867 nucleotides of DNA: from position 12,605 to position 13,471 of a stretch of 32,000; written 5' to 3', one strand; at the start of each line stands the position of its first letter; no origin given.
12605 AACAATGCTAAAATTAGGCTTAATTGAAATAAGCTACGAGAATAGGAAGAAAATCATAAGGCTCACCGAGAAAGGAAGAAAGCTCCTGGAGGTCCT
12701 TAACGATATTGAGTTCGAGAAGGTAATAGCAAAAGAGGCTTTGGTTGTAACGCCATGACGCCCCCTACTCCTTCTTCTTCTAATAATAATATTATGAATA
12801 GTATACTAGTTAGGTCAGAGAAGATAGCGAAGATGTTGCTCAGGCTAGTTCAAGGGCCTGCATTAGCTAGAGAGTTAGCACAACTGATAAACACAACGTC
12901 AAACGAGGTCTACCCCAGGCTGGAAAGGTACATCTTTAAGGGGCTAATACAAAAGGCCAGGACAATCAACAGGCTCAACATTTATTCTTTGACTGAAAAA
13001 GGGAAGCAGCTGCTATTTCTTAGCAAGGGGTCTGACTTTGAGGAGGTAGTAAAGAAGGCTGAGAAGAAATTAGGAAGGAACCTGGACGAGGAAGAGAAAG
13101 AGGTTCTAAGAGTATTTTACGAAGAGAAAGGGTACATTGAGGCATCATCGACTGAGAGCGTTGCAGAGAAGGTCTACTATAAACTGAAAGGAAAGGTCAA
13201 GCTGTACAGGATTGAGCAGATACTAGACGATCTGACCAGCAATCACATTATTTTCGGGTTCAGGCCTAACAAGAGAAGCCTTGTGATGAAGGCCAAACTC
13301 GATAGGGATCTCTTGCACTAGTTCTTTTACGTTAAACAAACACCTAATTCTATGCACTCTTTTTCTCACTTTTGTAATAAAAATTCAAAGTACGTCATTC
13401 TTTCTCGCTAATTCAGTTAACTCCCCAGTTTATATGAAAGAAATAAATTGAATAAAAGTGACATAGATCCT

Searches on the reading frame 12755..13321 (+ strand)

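Call 32: search_protein_families(library=pfam, proteins=[window:12755-13321:+], max_evalue=0.001)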
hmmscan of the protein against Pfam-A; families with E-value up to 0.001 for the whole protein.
window:12755-13321:+ (188 aa): 1 family
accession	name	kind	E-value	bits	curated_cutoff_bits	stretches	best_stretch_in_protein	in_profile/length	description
PF03551.20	PadR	-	0.00061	20.2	27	0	36-87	14-73/75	Transcriptional regulator PadR-like family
